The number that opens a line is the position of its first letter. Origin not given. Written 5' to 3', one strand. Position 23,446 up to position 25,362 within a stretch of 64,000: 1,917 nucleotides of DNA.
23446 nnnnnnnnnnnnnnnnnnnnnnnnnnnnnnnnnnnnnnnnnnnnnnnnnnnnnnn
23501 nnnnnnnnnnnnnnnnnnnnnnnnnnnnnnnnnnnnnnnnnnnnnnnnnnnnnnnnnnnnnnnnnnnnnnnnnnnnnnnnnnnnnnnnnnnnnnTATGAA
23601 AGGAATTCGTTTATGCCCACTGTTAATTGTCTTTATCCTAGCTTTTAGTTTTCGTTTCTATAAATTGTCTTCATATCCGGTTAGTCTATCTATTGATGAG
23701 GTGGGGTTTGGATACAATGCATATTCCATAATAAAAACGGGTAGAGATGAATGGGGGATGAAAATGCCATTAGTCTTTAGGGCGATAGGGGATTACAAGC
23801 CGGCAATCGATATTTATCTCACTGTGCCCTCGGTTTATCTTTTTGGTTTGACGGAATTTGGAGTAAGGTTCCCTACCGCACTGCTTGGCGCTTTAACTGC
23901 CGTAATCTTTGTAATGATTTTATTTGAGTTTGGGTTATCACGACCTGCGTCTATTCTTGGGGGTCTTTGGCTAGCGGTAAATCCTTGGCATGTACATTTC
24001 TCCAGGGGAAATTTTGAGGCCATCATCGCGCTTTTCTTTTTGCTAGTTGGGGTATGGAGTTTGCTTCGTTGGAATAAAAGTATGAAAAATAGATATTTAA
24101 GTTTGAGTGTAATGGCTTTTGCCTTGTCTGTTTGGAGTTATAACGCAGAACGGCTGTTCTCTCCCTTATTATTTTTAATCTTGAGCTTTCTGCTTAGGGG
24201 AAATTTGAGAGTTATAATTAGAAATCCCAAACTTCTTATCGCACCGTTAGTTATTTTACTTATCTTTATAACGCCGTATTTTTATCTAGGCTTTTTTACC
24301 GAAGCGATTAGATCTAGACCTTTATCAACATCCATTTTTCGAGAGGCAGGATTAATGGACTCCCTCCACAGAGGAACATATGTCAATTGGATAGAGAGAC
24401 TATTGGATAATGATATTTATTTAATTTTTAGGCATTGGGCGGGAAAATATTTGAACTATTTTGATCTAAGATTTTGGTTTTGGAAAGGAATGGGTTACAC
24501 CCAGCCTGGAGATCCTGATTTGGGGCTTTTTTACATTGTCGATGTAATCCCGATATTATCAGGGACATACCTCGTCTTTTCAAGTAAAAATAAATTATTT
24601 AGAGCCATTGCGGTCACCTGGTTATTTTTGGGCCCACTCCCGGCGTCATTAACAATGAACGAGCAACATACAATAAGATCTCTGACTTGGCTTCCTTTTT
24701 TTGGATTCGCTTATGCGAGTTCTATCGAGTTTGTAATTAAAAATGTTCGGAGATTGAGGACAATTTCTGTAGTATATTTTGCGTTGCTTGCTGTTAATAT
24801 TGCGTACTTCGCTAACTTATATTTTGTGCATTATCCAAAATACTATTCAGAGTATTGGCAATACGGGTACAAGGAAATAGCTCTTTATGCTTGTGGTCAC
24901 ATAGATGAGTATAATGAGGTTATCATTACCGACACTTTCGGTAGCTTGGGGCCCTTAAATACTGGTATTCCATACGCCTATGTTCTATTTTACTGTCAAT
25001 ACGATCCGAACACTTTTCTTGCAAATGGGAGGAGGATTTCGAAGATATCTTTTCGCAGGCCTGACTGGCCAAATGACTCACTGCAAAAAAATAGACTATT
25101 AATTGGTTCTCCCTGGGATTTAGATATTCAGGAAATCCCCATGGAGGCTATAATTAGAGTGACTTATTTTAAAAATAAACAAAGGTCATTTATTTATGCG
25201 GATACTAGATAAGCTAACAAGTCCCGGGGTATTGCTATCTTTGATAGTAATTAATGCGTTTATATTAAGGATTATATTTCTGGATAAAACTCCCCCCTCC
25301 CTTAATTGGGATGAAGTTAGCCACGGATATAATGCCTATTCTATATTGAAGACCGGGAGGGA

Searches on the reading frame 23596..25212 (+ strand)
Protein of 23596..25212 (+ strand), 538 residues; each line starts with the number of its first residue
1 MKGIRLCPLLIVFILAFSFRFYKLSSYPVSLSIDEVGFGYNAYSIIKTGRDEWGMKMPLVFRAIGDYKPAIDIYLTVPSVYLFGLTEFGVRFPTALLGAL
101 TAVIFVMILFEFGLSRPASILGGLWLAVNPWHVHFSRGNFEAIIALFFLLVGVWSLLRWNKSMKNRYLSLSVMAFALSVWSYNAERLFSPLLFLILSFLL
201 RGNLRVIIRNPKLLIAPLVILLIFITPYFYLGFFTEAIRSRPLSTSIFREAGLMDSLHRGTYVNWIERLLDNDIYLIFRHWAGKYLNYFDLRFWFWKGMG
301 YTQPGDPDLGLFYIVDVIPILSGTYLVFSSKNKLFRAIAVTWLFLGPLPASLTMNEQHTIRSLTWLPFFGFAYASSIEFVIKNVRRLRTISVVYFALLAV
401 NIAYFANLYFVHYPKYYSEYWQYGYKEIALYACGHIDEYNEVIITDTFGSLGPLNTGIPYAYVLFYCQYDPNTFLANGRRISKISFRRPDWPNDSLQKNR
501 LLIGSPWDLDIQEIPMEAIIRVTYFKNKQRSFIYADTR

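Call 5: search_protein_families(library=pfam, proteins=[window:23596-25212:+], max_evalue=1)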
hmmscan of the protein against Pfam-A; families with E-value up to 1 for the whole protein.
window:23596-25212:+ (538 aa): 2 families
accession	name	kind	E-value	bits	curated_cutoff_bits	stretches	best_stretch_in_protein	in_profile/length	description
PF13231.12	PMT_2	-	5.3e-08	33.7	26.1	1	78-226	12-156/160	Dolichyl-phosphate-mannose-protein mannosyltransferase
PF02366.24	PMT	-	9e-08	32.4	22.7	1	11-178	2-176/245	Dolichyl-phosphate-mannose-protein mannosyltransferase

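Call 45: find_homologous_proteins(query=window:23596-25209:+, max_evalue=1e-20)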
Query window:23596-25209:+ (538 aa): 726 proteins with E <= 1e-20 among 8000 candidates; the best 120 are listed.
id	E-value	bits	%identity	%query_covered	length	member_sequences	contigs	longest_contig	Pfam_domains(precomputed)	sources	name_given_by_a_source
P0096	0.0e+0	1223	100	100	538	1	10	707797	PF02366.25,PF13231.13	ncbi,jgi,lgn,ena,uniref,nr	ncbi:MAG: hypothetical protein UV74_C0013G0367 [Candidatus Woesebacteria bacterium GW2011_GWB1_43_14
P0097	1.3e-204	699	56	99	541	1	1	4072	PF02366.25,PF13231.13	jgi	jgi:4-amino-4-deoxy-L-arabinose transferase-like glycosyltransferase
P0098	1.3e-195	669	54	98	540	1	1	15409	PF02366.25,PF13231.13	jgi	jgi:4-amino-4-deoxy-L-arabinose transferase-like glycosyltransferase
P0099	3.4e-190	651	55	99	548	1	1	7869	PF02366.25,PF13231.13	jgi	-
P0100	1.5e-182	626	53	98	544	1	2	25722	-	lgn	-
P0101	3.1e-182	625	52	96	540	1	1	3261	PF02366.25,PF13231.13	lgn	-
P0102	4.4e-182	625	52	98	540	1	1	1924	PF02366.25,PF13231.13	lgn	-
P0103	5.6e-182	624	52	97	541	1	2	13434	PF02366.25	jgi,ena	-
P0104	1.3e-180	620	53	100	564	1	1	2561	PF02366.25,PF13231.13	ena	-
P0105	1.7e-180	619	54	98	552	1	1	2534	PF02366.25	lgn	-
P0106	1.3e-179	616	51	98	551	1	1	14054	PF13231.13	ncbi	-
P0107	2.4e-179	616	53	98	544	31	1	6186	PF13231.13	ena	-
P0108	1.3e-178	613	52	100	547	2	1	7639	PF02366.25,PF13231.13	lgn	-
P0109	5.7e-178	611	52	98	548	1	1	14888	PF13231.13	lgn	-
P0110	3.4e-177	608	50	98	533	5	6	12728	PF02366.25,PF13231.13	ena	-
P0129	3.6e-169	582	50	99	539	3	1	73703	PF02366.25,PF13231.13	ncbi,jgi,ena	ncbi:MAG: glycosyltransferase family 39 protein [Candidatus Shapirobacteria bacterium]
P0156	2.5e-163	563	48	98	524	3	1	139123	PF02366.25,PF13231.13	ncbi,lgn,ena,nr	ncbi:MAG: glycosyl transferase family protein [Microgenomates group bacterium Gr01-1014_16]|nr:MAG: 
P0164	1.8e-161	557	48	98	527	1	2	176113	PF13231.13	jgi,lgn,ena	jgi:4-amino-4-deoxy-L-arabinose transferase-like glycosyltransferase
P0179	4.9e-157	542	43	100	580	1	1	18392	PF02366.25,PF13231.13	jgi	jgi:4-amino-4-deoxy-L-arabinose transferase-like glycosyltransferase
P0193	7.8e-148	512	44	100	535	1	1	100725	PF02366.25,PF13231.13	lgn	-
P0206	1.1e-127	445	40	99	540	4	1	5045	PF13231.13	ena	-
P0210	1.7e-122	428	43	98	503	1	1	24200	PF13231.13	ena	-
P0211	2.2e-122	428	40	99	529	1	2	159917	PF02366.25,PF13231.13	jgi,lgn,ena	-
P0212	1.1e-119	419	40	99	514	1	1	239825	PF13231.13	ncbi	-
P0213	1.2e-116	409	40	98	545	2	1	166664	PF02366.25,PF13231.13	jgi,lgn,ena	-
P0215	5.5e-108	380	36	100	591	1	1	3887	-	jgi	jgi:4-amino-4-deoxy-L-arabinose transferase-like glycosyltransferase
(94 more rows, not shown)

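Call 46: find_encoding_contigs(protein=P0129, flank=3000, max_places=1)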
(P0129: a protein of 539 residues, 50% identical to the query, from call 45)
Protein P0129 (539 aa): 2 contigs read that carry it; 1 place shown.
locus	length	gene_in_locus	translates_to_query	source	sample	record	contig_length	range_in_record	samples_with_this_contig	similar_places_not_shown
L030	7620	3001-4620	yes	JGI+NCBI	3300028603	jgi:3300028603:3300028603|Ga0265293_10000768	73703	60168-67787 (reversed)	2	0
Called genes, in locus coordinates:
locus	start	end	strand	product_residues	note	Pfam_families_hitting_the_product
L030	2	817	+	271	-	PF00535:Glycos_transf_2, PF10111:Glyco_tranf_2_2, PF13641:Glyco_tranf_2_3, PF13712:Glyco_tranf_2_5, PF13632:Glyco_trans_2_3 (weak)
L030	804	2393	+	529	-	PF13231:PMT_2 (weak)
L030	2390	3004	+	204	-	-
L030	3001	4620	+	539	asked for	PF02366:PMT (weak), PF13231:PMT_2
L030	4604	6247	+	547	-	PF02366:PMT, PF13231:PMT_2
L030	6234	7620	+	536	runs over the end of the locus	PF02366:PMT (weak)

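Call 47: find_encoding_contigs(protein=P0156, flank=3000, max_places=1)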
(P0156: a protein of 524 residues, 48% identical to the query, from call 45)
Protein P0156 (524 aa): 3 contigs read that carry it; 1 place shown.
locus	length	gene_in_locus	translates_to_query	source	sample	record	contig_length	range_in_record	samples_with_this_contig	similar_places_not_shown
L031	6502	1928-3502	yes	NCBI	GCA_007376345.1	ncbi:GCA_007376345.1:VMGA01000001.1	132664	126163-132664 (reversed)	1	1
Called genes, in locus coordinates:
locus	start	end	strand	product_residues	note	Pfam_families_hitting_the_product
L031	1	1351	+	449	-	?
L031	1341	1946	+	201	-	-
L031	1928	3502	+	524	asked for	PF02366:PMT, PF13231:PMT_2 (weak)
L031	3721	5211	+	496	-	-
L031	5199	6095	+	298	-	PF00535:Glycos_transf_2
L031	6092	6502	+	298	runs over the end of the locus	PF00535:Glycos_transf_2, PF13641:Glyco_tranf_2_3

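Call 48: find_encoding_contigs(protein=P0212, flank=3000, max_places=1)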
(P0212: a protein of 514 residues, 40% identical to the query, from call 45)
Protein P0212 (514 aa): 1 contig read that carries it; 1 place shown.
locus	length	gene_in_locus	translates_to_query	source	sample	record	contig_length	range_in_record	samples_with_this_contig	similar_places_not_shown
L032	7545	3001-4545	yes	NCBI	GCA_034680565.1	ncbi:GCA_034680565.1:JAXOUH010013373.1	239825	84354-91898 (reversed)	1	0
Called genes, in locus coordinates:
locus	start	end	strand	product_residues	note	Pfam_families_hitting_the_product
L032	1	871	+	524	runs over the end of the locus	PF13231:PMT_2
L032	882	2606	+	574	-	PF02366:PMT (weak), PF13231:PMT_2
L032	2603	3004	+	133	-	-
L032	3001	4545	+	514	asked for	PF13231:PMT_2 (weak)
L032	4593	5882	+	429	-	-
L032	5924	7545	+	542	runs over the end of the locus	PF13231:PMT_2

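Call 49: find_encoding_contigs(protein=P0213, flank=3000, max_places=1)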
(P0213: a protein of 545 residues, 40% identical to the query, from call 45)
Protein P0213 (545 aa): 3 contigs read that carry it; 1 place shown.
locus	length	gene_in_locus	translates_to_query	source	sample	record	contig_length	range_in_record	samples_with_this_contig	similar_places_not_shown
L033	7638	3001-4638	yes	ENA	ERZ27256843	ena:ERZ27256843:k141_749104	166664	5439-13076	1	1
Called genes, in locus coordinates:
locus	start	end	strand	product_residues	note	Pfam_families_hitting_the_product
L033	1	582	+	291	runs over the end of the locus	PF00535:Glycos_transf_2, PF13641:Glyco_tranf_2_3, PF13632:Glyco_trans_2_3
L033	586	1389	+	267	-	PF00483:NTP_transferase (weak), PF00535:Glycos_transf_2, PF13641:Glyco_tranf_2_3, PF10111:Glyco_tranf_2_2 (faint), PF13712:Glyco_tranf_2_5 (weak), PF13632:Glyco_trans_2_3 (weak)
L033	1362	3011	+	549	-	PF02366:PMT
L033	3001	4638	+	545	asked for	PF02366:PMT, PF13231:PMT_2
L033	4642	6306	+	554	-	PF02366:PMT (weak), PF13231:PMT_2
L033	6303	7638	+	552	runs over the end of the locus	PF13231:PMT_2 (weak)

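Call 50: find_encoding_contigs(protein=P0211, flank=3000, max_places=1)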
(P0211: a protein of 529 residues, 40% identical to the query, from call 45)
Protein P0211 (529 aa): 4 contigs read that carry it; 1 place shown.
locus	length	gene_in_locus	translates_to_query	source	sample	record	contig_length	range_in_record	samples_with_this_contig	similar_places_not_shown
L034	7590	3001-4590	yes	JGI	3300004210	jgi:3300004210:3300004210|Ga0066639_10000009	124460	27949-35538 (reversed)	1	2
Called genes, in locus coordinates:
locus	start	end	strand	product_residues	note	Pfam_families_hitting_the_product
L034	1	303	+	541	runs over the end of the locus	PF00118:Cpn60_TCP1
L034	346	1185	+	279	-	PF13399:LytR_C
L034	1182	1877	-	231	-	PF01551:Peptidase_M23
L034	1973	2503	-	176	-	PF03358:FMN_red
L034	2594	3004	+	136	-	-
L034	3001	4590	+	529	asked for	PF02366:PMT (weak), PF13231:PMT_2 (weak)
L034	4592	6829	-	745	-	PF09586:YfhO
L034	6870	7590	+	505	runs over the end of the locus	PF13541:ChlI, PF05362:Lon_C (faint), PF05496:RuvB_N (faint), PF00158:Sigma54_activat (weak), PF01078:Mg_chelatase, PF07728:AAA_5, PF00493:MCM (weak), PF13335:Mg_chelatase_C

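Call 51: find_encoding_contigs(protein=P0193, flank=3000, max_places=1)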
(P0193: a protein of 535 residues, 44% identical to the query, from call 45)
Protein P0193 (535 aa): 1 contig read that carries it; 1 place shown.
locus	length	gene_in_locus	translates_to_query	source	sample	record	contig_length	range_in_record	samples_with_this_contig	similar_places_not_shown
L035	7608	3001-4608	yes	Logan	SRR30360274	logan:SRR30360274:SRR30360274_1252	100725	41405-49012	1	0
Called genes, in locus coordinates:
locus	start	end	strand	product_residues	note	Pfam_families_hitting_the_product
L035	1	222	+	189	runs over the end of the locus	PF04893:Yip1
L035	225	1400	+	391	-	PF00535:Glycos_transf_2, PF04138:GtrA_DPMS_TM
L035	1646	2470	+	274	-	-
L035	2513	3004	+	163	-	-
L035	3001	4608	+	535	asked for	PF02366:PMT, PF13231:PMT_2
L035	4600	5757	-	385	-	-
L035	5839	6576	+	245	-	PF13641:Glyco_tranf_2_3 (weak), PF00535:Glycos_transf_2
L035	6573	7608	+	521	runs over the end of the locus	-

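Call 52: find_encoding_contigs(protein=P0164, flank=3000, max_places=1)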
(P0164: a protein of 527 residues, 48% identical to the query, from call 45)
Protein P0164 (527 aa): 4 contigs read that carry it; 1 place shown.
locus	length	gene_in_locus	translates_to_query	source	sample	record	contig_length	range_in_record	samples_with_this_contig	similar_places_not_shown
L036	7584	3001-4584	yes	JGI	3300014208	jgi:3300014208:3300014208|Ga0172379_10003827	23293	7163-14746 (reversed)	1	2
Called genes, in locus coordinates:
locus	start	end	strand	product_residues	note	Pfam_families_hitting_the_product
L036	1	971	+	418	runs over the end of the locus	-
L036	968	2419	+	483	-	PF02366:PMT (weak), PF13231:PMT_2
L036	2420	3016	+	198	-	-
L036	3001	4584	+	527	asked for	PF13231:PMT_2 (weak)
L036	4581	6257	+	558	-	PF13231:PMT_2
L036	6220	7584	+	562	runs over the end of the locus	PF13231:PMT_2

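Call 53: find_encoding_contigs(protein=P0179, flank=3000, max_places=1)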
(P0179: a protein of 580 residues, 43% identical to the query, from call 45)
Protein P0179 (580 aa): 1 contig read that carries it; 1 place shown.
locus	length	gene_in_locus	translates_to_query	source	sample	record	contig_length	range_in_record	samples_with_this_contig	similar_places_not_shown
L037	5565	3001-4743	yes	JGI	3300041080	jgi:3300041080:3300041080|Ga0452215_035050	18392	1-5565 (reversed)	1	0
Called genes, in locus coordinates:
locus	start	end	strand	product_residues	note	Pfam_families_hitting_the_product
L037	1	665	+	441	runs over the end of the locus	-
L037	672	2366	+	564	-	PF13231:PMT_2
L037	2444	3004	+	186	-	-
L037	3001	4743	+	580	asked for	PF02366:PMT, PF13231:PMT_2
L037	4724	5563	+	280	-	?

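Call 74: predict_structure(alignment_id=A8)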
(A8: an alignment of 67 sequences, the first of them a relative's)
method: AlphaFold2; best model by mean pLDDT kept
length: 538 residues; sequences in the alignment: 67
mean_pLDDT: 95.5   pTM: 0.94
mean pLDDT of the five models: 95.5, 95.3, 94.6, 94.1, 94.0
residues with pLDDT >= 90: 494; 70-90: 40; 50-70: 4; < 50: 0
segments of 3 or more residues with pLDDT < 50: none
pLDDT, mean of each block of 10 residues (from residue 1): 79 98 96 95 97 93 86 97 98 98 98 97 98 95 98 98 96 98 96 97 91 96 96 91 91 95 96 97 97 96 93 98 98 98 97 93 98 98 89 95 98 94 96 98 94 89 98 97 97 96 95 96 96 97
secondary structure, 60 per line:
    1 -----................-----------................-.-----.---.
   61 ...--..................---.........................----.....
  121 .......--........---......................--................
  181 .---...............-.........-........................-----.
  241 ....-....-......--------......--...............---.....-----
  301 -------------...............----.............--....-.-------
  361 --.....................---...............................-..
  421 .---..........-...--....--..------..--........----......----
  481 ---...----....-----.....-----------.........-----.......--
elements in order: H6-21 H33-48 E60-63 E66-69 H70-83 H87-111 H116-127 H130-137 H141-162 H165-181 H185-199 H201-209 H211-234 H240-244 H251-256 H265-270 H273-287 H291-295 H314-328 H333-345 H348-351 H363-383 H387-417 H425-434 E441-444 H459-466 H471-476 E484-486 H491-494 E500-504 E519-524 E530-536

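Call 89: find_encoding_contigs(protein=P0210, flank=2500, max_places=1)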
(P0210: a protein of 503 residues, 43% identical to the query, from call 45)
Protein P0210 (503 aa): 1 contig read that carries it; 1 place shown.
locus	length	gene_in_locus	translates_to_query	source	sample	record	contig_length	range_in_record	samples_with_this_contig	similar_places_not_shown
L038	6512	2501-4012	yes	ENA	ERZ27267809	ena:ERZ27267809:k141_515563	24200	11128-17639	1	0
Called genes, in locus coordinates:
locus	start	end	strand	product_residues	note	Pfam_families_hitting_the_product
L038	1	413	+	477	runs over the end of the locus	PF13231:PMT_2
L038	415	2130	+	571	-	PF02366:PMT (weak), PF02516:STT3, PF13231:PMT_2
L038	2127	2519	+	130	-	-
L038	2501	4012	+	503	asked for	PF13231:PMT_2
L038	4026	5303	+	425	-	-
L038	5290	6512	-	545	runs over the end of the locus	PF02366:PMT (weak), PF13231:PMT_2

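Call 90: find_encoding_contigs(protein=P0206, flank=2500, max_places=1)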
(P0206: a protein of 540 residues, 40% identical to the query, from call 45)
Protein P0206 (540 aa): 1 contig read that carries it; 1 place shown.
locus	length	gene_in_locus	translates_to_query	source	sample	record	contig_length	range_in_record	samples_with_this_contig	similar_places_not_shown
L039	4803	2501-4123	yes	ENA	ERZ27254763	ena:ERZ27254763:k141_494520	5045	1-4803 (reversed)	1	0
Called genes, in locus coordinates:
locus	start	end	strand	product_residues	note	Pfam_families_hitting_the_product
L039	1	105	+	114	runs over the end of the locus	?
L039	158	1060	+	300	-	PF13399:LytR_C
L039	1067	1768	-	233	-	PF01551:Peptidase_M23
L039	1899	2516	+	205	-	-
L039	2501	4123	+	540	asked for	PF13231:PMT_2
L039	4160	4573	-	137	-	-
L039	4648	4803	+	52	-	?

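Call 91: find_encoding_contigs(protein=P0215, flank=2500, max_places=1)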
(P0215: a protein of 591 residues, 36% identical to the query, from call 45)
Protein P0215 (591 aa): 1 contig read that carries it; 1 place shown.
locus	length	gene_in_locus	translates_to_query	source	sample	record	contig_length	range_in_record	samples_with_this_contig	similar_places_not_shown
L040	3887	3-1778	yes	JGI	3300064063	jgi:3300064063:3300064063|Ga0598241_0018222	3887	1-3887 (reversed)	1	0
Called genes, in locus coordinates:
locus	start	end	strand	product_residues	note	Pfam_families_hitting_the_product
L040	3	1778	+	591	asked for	?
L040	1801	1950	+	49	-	-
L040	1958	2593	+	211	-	-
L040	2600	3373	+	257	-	PF02673:BacA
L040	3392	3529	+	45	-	-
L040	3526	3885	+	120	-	?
